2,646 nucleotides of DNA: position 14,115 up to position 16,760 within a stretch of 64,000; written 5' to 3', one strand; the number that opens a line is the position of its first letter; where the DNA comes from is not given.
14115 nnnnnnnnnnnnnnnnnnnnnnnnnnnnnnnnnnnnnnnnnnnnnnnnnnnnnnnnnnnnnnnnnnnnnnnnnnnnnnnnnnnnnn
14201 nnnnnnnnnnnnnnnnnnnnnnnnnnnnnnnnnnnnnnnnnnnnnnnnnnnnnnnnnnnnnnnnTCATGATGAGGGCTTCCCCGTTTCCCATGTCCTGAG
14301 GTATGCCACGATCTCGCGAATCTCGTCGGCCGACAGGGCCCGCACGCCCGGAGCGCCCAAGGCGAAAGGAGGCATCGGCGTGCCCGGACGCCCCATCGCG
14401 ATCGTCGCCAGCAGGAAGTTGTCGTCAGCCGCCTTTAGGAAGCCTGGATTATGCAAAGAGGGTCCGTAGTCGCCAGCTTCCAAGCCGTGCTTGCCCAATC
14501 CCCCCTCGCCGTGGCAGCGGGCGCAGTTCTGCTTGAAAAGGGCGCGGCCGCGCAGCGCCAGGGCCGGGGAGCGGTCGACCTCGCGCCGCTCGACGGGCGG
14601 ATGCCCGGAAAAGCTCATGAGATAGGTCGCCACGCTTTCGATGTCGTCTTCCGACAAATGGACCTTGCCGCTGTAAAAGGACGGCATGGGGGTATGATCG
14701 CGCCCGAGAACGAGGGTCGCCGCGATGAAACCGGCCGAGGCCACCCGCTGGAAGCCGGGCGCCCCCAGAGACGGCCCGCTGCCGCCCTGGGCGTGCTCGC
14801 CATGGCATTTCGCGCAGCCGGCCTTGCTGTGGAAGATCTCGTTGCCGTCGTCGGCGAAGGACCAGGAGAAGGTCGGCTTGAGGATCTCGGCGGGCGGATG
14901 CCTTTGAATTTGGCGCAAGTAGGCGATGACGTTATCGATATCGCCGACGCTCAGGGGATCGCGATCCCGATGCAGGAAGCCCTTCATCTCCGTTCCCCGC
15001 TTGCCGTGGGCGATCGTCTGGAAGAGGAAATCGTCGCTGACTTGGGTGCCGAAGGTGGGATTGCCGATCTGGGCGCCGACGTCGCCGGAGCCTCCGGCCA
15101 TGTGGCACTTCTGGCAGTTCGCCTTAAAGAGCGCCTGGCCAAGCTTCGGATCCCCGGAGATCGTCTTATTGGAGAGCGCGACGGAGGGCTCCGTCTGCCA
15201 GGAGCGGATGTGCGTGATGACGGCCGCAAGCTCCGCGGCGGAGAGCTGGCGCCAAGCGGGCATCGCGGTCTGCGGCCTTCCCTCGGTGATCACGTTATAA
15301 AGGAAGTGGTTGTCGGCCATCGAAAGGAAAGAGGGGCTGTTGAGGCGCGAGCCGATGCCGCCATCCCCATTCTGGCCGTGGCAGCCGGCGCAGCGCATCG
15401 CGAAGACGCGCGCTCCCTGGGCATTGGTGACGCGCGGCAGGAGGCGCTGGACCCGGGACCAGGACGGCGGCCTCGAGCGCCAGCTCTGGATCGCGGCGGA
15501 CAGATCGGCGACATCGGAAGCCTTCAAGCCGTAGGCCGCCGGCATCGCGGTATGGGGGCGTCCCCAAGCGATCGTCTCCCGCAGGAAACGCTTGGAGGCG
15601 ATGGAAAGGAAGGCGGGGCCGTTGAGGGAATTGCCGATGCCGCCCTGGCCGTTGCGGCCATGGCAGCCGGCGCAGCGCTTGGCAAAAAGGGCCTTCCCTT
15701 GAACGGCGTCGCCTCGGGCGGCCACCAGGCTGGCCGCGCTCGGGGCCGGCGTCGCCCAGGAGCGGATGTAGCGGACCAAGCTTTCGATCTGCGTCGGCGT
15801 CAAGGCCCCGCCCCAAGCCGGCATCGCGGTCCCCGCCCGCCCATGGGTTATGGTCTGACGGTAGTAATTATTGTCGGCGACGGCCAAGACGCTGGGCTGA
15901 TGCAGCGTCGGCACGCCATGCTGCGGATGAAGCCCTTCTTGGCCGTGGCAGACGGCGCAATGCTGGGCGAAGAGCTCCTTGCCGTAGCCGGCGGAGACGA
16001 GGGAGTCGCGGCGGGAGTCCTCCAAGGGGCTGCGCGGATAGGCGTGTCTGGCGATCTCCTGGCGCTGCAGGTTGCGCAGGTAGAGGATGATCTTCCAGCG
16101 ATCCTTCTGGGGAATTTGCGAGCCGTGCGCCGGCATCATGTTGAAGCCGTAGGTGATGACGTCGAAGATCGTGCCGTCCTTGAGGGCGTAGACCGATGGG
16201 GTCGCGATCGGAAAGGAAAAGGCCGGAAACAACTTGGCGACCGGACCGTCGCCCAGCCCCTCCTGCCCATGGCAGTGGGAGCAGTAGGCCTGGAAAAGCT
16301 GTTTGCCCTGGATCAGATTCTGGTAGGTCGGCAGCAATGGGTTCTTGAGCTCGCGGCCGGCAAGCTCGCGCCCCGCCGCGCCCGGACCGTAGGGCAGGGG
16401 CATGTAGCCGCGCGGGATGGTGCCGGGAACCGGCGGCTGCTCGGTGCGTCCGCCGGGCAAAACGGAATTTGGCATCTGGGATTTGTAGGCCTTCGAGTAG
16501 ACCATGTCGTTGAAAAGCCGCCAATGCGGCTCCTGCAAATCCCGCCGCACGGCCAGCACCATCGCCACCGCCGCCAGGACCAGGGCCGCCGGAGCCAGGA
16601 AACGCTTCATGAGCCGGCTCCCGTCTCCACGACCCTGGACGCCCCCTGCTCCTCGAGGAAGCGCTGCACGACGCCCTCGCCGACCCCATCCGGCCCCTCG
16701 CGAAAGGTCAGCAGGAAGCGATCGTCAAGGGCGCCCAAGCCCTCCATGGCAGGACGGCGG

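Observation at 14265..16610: Heptaheme cytochrome made of seven tandem monoheme cytochrome c domains in the ActE slot of ACIII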

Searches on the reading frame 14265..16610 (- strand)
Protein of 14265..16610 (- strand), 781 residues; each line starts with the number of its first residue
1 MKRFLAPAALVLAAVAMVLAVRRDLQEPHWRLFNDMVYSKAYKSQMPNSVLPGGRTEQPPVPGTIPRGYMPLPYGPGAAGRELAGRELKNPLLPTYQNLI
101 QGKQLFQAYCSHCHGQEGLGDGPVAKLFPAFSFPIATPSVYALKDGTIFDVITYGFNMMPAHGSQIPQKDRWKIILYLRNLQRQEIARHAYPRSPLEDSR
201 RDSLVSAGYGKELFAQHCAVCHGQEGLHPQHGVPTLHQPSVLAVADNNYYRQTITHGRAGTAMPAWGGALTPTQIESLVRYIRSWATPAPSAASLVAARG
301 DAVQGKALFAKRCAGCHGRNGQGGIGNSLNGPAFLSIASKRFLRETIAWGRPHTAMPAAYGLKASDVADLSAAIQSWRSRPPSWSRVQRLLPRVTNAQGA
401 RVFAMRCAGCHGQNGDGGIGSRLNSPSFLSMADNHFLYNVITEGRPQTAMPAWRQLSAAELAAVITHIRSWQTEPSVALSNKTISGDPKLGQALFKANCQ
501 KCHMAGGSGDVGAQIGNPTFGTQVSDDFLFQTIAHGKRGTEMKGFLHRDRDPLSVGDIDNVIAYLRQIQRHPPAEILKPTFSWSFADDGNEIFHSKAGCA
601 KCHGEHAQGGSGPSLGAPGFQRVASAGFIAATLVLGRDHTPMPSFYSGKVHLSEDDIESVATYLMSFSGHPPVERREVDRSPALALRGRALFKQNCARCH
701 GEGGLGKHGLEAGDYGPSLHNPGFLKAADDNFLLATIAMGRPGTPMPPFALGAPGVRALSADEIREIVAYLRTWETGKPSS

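Call 5: search_protein_families(library=pfam, proteins=[window:14265-16610:-], max_evalue=0.01)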
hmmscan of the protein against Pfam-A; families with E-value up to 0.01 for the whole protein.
window:14265-16610:- (781 aa): 7 families
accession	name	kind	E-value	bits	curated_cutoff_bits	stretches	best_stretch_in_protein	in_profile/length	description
PF13442.11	Cytochrome_CBB3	-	6.2e-81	267.1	27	7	100-178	4-68/68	Cytochrome C oxidase, cbb3-type, subunit III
PF00034.26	Cytochrom_C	-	2.4e-55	186.2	21.3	7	687-773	3-88/90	Cytochrome c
PF14495.11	Cytochrom_C550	-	1.3e-14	54.5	27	0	488-506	26-44/136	Cytochrome c-550 domain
PF09098.15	Dehyd-heme_bind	-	5.1e-07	29.9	25.2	0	157-224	42-106/167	Quinohemoprotein amine dehydrogenase A, alpha subunit, haem binding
PF14376.11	Haem_bd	-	7.2e-07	29.7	27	0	464-503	5-46/133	Haem-binding domain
PF14522.11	Cytochrome_C7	-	0.00016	21.9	24.8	0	595-606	12-23/67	Cytochrome c7 and related cytochrome c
PF22113.1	Mtrc-MtrF_II-IV_dom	-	0.0094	15.9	30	0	694-703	157-166/176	Outer membrane cytochrome MtrC/MtrF-like, domains II/IV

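Call 6: search_protein_families(library=ncbifam, proteins=[window:14265-16610:-], max_evalue=0.001)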
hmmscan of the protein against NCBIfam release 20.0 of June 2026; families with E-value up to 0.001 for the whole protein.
window:14265-16610:- (781 aa): 20 families
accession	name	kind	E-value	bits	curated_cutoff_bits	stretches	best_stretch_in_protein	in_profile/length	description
NF011054.0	PRK14486.1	equivalog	1e-61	209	447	7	86-184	202-293/294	putative bifunctional cbb3-type cytochrome c oxidase subunit II/cytochrome c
TIGR00782.1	ccoP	equivalog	3.1e-60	203.9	179.95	4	195-357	92-260/285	cytochrome-c oxidase, cbb3-type subunit III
NF050122.1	bc1_QcrC_actin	exception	2.9e-49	167.7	200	5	586-776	41-213/253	cytochrome bc1 complex diheme cytochrome c subunit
NF045773.1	cytochro_C550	exception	1.2e-34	118.7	125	3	589-665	52-117/118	cytochrome c550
NF045774.1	cytochro_C551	exception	3.6e-34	117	118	2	587-665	40-107/110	cytochrome c551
TIGR03872.1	cytochrome_MoxG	equivalog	1.5e-31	109.2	147.8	1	398-475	46-125/133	cytochrome c(L), periplasmic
NF045930.1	Cytc6PetJCyano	equivalog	1.1e-26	93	135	1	209-284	30-104/110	cytochrome c6 PetJ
TIGR04494.1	c550_PedF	equivalog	2.3e-19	69.6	122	0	192-284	39-129/133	cytochrome c-550 PedF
TIGR04485.1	thiosulf_SoxX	equivalog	3e-19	69.5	61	1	695-773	4-77/78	sulfur oxidation c-type cytochrome SoxX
NF040606.1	CytoC_perox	subfamily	2.9e-17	63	150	0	683-702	296-315/524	di-heme-cytochrome C peroxidase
TIGR03045.1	PS_II_C550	equivalog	1.1e-13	51.2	177.75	0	455-506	22-69/159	photosystem II cytochrome c-550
NF041895.1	choice_anch_V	domain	1.5e-08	34.8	42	0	214-279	23-89/150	choice-of-anchor V domain-containing protein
TIGR02603.1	CxxCH_TIGR02603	domain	2.1e-08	34.2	68.15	0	300-324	1-25/134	putative heme-binding domain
NF049874.1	PdsA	exception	1.5e-07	31.4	330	0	651-704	89-139/198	periplasmic diheme shuttle PdsA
TIGR03874.1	4cys_cytochr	equivalog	3.2e-06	27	161.75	0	198-267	26-96/143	c-type cytochrome, methanol metabolism-related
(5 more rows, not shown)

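Call 7: find_homologous_proteins(query=window:14265-16610:-)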
Query window:14265-16610:- (781 aa): 148 proteins with E <= 0.001 among 8000 candidates; the best 120 are listed.
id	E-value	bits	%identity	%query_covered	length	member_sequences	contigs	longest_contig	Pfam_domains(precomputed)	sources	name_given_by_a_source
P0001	0.0e+0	1113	61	99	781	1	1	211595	PF09098.16,PF14376.12,PF14495.12,PF13442.12,PF00034.27,PF14522.12,PF22113.2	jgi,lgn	jgi:mono/diheme cytochrome c family protein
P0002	0.0e+0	1045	58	97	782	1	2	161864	PF14376.12,PF14495.12,PF13442.12,PF00034.27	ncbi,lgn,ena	-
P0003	0.0e+0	1022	59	97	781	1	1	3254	PF09098.16,PF14495.12,PF13442.12,PF00034.27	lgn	-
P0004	1.1e-296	1004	58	97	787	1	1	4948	PF14495.12,PF13442.12,PF00034.27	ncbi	-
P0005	1.9e-293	994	57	100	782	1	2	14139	PF14376.12,PF14495.12,PF13442.12,PF00034.27,PF14522.12,PF22113.2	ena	-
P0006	1.4e-292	991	58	97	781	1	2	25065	PF14495.12,PF13442.12,PF00034.27,PF14522.12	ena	-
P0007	6.9e-291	985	57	99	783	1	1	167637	PF14376.12,PF14495.12,PF13442.12,PF00034.27,PF14522.12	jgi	jgi:cbb3-type cytochrome c oxidase subunit III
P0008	9.8e-288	975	55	97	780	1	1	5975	PF14376.12,PF14495.12,PF13442.12,PF00034.27,PF14522.12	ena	-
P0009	2.8e-286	970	57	97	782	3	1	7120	PF14376.12,PF14495.12,PF13442.12,PF00034.27,PF14522.12,PF22113.2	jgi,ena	-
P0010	6.6e-286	969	56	99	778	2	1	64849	PF14376.12,PF14495.12,PF13442.12,PF00034.27,PF14522.12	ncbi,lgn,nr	ncbi:MAG: c-type cytochrome [Elusimicrobia bacterium]|nr:c-type cytochrome [Elusimicrobiota bacteriu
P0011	1.4e-285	968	56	97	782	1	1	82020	PF14376.12,PF14495.12,PF13442.12,PF00034.27,PF14522.12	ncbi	ncbi:MAG: c-type cytochrome [Elusimicrobiota bacterium]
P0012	2.0e-285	967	56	100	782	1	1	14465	PF14376.12,PF14495.12,PF13442.12,PF00034.27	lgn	-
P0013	2.4e-284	964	55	100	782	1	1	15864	PF14376.12,PF14495.12,PF13442.12,PF00034.27,PF14522.12,PF22113.2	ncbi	-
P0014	3.0e-284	963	56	97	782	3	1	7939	PF14376.12,PF14495.12,PF13442.12,PF00034.27,PF22113.2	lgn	-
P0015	4.4e-283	959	55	97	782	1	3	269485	PF14376.12,PF14495.12,PF13442.12,PF00034.27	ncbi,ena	-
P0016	3.4e-282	956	55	97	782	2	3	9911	PF14376.12,PF14495.12,PF13442.12,PF00034.27,PF14522.12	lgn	-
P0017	1.9e-281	954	55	100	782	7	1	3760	PF14376.12,PF14495.12,PF13442.12,PF00034.27,PF14522.12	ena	-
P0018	2.7e-280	950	54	100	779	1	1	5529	PF14376.12,PF14495.12,PF13442.12,PF00034.27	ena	-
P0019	2.7e-280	950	55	100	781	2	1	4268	PF14376.12,PF14495.12,PF13442.12,PF00034.27,PF14522.12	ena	-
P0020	1.0e-278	945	55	97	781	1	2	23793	PF14495.12,PF13442.12,PF00034.27,PF22113.2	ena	-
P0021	3.4e-275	933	54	99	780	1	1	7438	PF14495.12,PF13442.12,PF00034.27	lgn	-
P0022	4.9e-274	930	53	100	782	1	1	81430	PF14376.12,PF14495.12,PF13442.12,PF00034.27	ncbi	ncbi:MAG: c-type cytochrome [Elusimicrobiota bacterium]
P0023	1.8e-265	901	52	99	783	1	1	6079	PF09086.17,PF14376.12,PF14495.12,PF13442.12,PF00034.27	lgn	-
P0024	4.9e-265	900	53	99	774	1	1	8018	PF14495.12,PF13442.12,PF00034.27,PF22113.2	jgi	jgi:mono/diheme cytochrome c family protein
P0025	3.2e-264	897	53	99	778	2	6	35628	PF14376.12,PF14495.12,PF13442.12,PF00034.27,PF14522.12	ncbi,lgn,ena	-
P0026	1.3e-262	892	52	97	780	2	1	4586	PF09086.17,PF14495.12,PF13442.12,PF00034.27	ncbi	-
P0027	3.5e-255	867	51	99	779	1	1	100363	PF14376.12,PF14495.12,PF13442.12,PF00034.27,PF14522.12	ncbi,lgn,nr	ncbi:MAG: c-type cytochrome [Elusimicrobia bacterium]|nr:c-type cytochrome [Elusimicrobiota bacteriu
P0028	6.5e-247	840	49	100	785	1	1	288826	PF14376.12,PF14495.12,PF13442.12,PF00034.27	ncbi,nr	ncbi:MAG: c-type cytochrome [Elusimicrobia bacterium]|nr:c-type cytochrome [Elusimicrobiota bacteriu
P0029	2.7e-245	834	50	99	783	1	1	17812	PF14495.12,PF13442.12,PF00034.27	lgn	-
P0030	1.7e-244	832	50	100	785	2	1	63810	PF14376.12,PF14495.12,PF13442.12,PF00034.27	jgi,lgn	jgi:mono/diheme cytochrome c family protein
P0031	1.9e-244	832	50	97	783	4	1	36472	PF14495.12,PF13442.12,PF00034.27,PF22113.2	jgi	jgi:cbb3-type cytochrome c oxidase subunit III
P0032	3.6e-244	831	51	97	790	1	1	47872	PF14495.12,PF13442.12,PF00034.27,PF22113.2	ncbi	-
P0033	9.8e-244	829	50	99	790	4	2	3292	PF09086.17,PF14376.12,PF14495.12,PF13442.12,PF00034.27,PF14522.12,PF22113.2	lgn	-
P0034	2.7e-243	828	48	97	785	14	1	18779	PF14495.12,PF13442.12,PF00034.27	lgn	-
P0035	7.6e-243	826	49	99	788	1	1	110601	PF14495.12,PF13442.12,PF00034.27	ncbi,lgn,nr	ncbi:MAG: c-type cytochrome [Planctomycetes bacterium]|nr:c-type cytochrome [Planctomycetota bacteri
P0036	1.1e-242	826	49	97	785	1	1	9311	PF14376.12,PF14495.12,PF13442.12,PF00034.27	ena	-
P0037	2.2e-242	825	51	97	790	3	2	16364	PF14495.12,PF13442.12,PF00034.27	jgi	-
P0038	2.2e-241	822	49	97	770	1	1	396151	PF14495.12,PF13442.12,PF00034.27,PF22113.2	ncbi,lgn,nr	ncbi:MAG: c-type cytochrome [Elusimicrobia bacterium]|nr:c-type cytochrome [Elusimicrobiota bacteriu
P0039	4.5e-241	821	51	97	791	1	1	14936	PF09086.17,PF14376.12,PF14495.12,PF13442.12,PF00034.27,PF14522.12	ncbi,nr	ncbi:MAG: c-type cytochrome [Planctomycetes bacterium]|nr:c-type cytochrome [Planctomycetota bacteri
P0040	6.5e-240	817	48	97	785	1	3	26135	PF14495.12,PF13442.12,PF00034.27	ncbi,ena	-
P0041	1.3e-239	816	48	97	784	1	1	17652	PF14495.12,PF13442.12,PF00034.27,PF14522.12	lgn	-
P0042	1.3e-238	812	47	97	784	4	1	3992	PF14495.12,PF13442.12,PF00034.27,PF14522.12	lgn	-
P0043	3.4e-238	811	48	97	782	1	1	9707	PF14495.12,PF13442.12,PF00034.27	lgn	-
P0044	5.3e-238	810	48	97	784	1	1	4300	PF14537.12,PF13442.12,PF00034.27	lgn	-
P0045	2.5e-237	808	48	100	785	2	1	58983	PF14376.12,PF14495.12,PF13442.12,PF00034.27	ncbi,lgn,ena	-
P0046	1.6e-235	802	48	99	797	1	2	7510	PF14495.12,PF13442.12,PF00034.27,PF22113.2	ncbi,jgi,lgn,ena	-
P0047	2.3e-235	802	49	97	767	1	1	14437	PF14495.12,PF13442.12,PF00034.27,PF14522.12,PF22113.2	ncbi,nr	ncbi:c-type cytochrome [bacterium]|nr:MAG: c-type cytochrome [bacterium]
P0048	3.3e-235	801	49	99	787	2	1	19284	PF14495.12,PF13442.12,PF00034.27,PF14522.12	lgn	-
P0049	6.3e-235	800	49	99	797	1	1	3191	PF09086.17,PF14495.12,PF13442.12,PF00034.27,PF22113.2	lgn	-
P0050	4.4e-234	797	50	97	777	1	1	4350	PF14495.12,PF13442.12,PF00034.27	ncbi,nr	ncbi:MAG: c-type cytochrome [Elusimicrobia bacterium]|nr:c-type cytochrome [Elusimicrobiota bacteriu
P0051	1.1e-233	796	48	97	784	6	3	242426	PF09086.17,PF07635.17,PF14495.12,PF11845.14,PF13442.12,PF00034.27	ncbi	ncbi:MAG: c-type cytochrome [Planctomycetota bacterium]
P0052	1.4e-233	796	47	97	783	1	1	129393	PF14495.12,PF13442.12,PF00034.27,PF14522.12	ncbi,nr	ncbi:MAG: c-type cytochrome [Elusimicrobia bacterium]|nr:c-type cytochrome [Elusimicrobiota bacteriu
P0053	5.5e-233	794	50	97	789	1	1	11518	PF14495.12,PF13442.12,PF00034.27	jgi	jgi:mono/diheme cytochrome c family protein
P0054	1.2e-232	793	47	97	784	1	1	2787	PF09086.17,PF09699.16,PF14495.12,PF13442.12,PF00034.27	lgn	-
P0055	1.1e-231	789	47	100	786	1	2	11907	PF09086.17,PF14376.12,PF13442.12,PF00034.27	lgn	-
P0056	2.3e-230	785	47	97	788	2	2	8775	PF09086.17,PF09098.16,PF14376.12,PF14495.12,PF02167.21,PF13442.12,PF00034.27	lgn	-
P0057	3.9e-230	784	47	99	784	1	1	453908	PF09086.17,PF14376.12,PF14495.12,PF13442.12,PF00034.27,PF14522.12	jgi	jgi:mono/diheme cytochrome c family protein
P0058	9.4e-230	783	47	97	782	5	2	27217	PF14495.12,PF13442.12,PF00034.27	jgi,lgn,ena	-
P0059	3.0e-229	781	46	97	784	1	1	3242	PF09699.16,PF13442.12,PF00034.27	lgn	-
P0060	4.7e-227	774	48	98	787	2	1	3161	PF14495.12,PF13442.12,PF00034.27,PF14522.12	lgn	-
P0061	4.8e-227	774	46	97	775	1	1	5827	PF14495.12,PF13442.12,PF00034.27,PF14522.12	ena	-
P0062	2.4e-226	772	48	97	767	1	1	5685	PF21342.3,PF14495.12,PF02167.21,PF13442.12,PF00034.27,PF22113.2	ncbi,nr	ncbi:MAG: cytochrome c [Elusimicrobia bacterium]|nr:MAG: cytochrome c [Elusimicrobiota bacterium]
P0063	1.1e-225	770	48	97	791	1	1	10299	PF14495.12,PF13442.12,PF00034.27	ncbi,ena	-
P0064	2.8e-224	765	48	97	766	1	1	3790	PF21342.3,PF14495.12,PF13442.12,PF00034.27,PF22113.2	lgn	-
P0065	7.7e-221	754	48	92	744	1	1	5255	PF14495.12,PF13442.12,PF00034.27,PF22113.2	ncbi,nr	ncbi:MAG: c-type cytochrome, partial [Elusimicrobia bacterium]|nr:c-type cytochrome [Elusimicrobiota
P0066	3.1e-220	752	47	97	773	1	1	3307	PF14495.12,PF13442.12,PF00034.27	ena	-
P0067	4.0e-220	751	47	97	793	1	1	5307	PF09086.17,PF14537.12,PF14495.12,PF13442.12,PF00034.27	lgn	-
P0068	4.6e-220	751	46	97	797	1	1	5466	PF09086.17,PF14376.12,PF14495.12,PF13442.12,PF00034.27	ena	-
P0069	5.6e-219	747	45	97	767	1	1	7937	PF14495.12,PF13442.12,PF00034.27,PF22113.2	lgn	-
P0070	7.7e-219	747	47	98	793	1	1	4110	PF14495.12,PF02167.21,PF13442.12,PF00034.27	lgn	-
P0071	2.0e-218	746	48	98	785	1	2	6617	PF09086.17,PF14495.12,PF13442.12,PF00034.27,PF14522.12,PF22113.2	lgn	-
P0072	1.5e-209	716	43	99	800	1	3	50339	PF14495.12,PF13442.12,PF00034.27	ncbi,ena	-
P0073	3.8e-207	708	45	98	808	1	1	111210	PF09086.17,PF14495.12,PF13442.12,PF00034.27,PF14522.12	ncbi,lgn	-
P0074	3.7e-205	702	44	97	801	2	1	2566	PF14495.12,PF13442.12,PF00034.27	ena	-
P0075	6.9e-204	698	48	87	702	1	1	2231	PF14495.12,PF13442.12,PF00034.27,PF14522.12,PF22113.2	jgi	jgi:cytochrome c oxidase cbb3-type subunit 3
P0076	3.0e-202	692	50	82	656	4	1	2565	PF14495.12,PF13442.12,PF00034.27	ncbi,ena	-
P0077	1.6e-199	683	48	85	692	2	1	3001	PF14495.12,PF13442.12,PF00034.27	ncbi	ncbi:MAG: hypothetical protein D6812_14490, partial [Deltaproteobacteria bacterium]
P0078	1.7e-164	567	47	74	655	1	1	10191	PF14495.12,PF13442.12,PF00034.27,PF14522.12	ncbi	-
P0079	3.0e-162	560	47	73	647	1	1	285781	PF14495.12,PF13442.12,PF00034.27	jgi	jgi:mono/diheme cytochrome c family protein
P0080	8.8e-141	489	49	62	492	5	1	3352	PF14495.12,PF13442.12,PF00034.27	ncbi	ncbi:MAG: c-type cytochrome, partial [Elusimicrobiota bacterium]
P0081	3.3e-133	464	42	73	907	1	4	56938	PF13442.12,PF00034.27,PF14522.12,PF22113.2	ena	-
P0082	1.3e-131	459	38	88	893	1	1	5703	PF13442.12,PF00034.27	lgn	-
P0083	2.0e-131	458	41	77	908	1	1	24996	PF14495.12,PF13442.12,PF00034.27,PF14522.12,PF22113.2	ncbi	ncbi:MAG: c-type cytochrome [Candidatus Binatia bacterium]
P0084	1.6e-130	455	43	72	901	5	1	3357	PF02433.21,PF13442.12,PF00034.27,PF14522.12,PF22113.2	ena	-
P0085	6.3e-130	453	39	78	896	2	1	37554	PF09699.16,PF14537.12,PF13442.12,PF00034.27,PF14522.12,PF22113.2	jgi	jgi:cbb3-type cytochrome c oxidase subunit III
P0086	6.8e-130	453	40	87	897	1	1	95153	PF13442.12,PF00034.27,PF14522.12,PF22113.2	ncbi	-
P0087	7.1e-130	453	39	87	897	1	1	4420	PF09699.16,PF14537.12,PF14495.12,PF13442.12,PF00034.27,PF14522.12,PF22113.2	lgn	-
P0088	3.7e-129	450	39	80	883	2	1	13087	PF13442.12,PF00034.27,PF14522.12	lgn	-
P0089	8.8e-129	449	46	61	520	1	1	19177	PF13442.12,PF00034.27,PF14522.12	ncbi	ncbi:MAG: c-type cytochrome, partial [Planctomycetota bacterium]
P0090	1.4e-128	448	41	72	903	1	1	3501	PF13442.12,PF00034.27,PF14522.12,PF22113.2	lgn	-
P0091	3.2e-128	447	40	79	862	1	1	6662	PF14495.12,PF13442.12,PF00034.27,PF14522.12,PF22113.2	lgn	-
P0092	1.2e-127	445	40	78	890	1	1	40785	PF13442.12,PF00034.27,PF14522.12,PF22113.2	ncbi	-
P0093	1.1e-126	442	41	72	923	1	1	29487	PF13442.12,PF00034.27,PF14522.12,PF22113.2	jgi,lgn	jgi:mono/diheme cytochrome c family protein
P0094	2.4e-126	441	39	78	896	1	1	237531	PF09699.16,PF14537.12,PF13442.12,PF00034.27,PF14522.12,PF22113.2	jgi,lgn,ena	-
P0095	5.5e-126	440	38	87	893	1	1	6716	PF13442.12,PF00034.27,PF14522.12,PF22113.2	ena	-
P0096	5.8e-125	436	41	73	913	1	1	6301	PF02433.21,PF13442.12,PF00034.27,PF14522.12,PF22113.2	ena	-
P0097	1.6e-124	435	41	72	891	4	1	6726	PF13442.12,PF00034.27,PF14522.12,PF22113.2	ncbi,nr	ncbi:MAG: c-type cytochrome [Candidatus Hydrogenedentes bacterium]|nr:c-type cytochrome [Candidatus 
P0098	2.6e-124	434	40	75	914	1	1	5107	PF09699.16,PF13442.12,PF00034.27,PF14522.12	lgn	-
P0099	2.7e-124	434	39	73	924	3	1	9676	PF14495.12,PF02433.21,PF13442.12,PF00034.27,PF14522.12,PF22113.2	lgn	-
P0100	2.0e-123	431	41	73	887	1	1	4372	PF09699.16,PF13442.12,PF00034.27,PF14522.12,PF22113.2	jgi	jgi:mono/diheme cytochrome c family protein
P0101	3.4e-123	431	39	73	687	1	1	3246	PF14495.12,PF13442.12,PF00034.27,PF14522.12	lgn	-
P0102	3.9e-122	427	41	73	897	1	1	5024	PF13442.12,PF00034.27,PF14522.12,PF22113.2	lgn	-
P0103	3.1e-121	424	37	87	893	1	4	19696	PF02433.21,PF13442.12,PF00034.27,PF14522.12,PF22113.2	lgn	-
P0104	5.7e-121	423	36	88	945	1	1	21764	PF13442.12,PF00034.27,PF14522.12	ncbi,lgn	-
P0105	8.5e-121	423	41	72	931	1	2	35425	PF09699.16,PF14495.12,PF13442.12,PF00034.27,PF14522.12,PF22113.2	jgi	jgi:mono/diheme cytochrome c family protein/transposase-like protein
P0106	2.4e-118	415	39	73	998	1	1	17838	PF14495.12,PF13442.12,PF00034.27,PF22113.2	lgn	-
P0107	2.1e-116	408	35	90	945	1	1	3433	PF13442.12,PF00034.27,PF14522.12,PF22113.2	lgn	-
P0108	1.3e-115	406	46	52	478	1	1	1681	PF13442.12,PF00034.27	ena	-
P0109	1.9e-115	405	40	72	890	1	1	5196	PF14495.12,PF13442.12,PF00034.27,PF14522.12,PF22113.2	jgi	jgi:cbb3-type cytochrome c oxidase subunit III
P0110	4.2e-115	404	36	90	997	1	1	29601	PF14495.12,PF13442.12,PF00034.27,PF14522.12,PF22113.2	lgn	-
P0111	2.5e-113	398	34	88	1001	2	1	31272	PF14495.12,PF13442.12,PF00034.27,PF14522.12,PF22113.2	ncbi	ncbi:MAG: c-type cytochrome [Phycisphaerae bacterium]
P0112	1.1e-112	396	34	87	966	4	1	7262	PF14495.12,PF13442.12,PF00034.27,PF14522.12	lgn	-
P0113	9.6e-112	393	39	72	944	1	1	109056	PF14495.12,PF13442.12,PF00034.27,PF14522.12,PF22113.2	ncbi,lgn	-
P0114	1.2e-109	386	36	73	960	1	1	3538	PF13442.12,PF00034.27,PF14522.12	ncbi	-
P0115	2.5e-109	385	39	71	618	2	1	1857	PF09699.16,PF13442.12,PF00034.27,PF14522.12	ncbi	ncbi:MAG: hypothetical protein D6815_04670, partial [Candidatus Dadabacteria bacterium]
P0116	3.6e-109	384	35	79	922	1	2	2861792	PF13442.12,PF00034.27,PF14522.12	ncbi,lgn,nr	ncbi:MAG: hypothetical protein D8M59_01870 [Planctomycetes bacterium]|nr:hypothetical protein [Planc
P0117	9.3e-109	383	35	80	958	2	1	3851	PF14495.12,PF13442.12,PF00034.27,PF14522.12,PF22113.2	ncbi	ncbi:MAG: hypothetical protein D6788_03010, partial [Planctomycetota bacterium]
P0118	3.8e-108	381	33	96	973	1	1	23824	PF13442.12,PF00034.27,PF14522.12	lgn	-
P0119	2.7e-107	378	39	72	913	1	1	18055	PF13442.12,PF00034.27,PF14522.12,PF22113.2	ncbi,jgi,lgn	-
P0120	3.8e-107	378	34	88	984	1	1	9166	PF13442.12,PF00034.27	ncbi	-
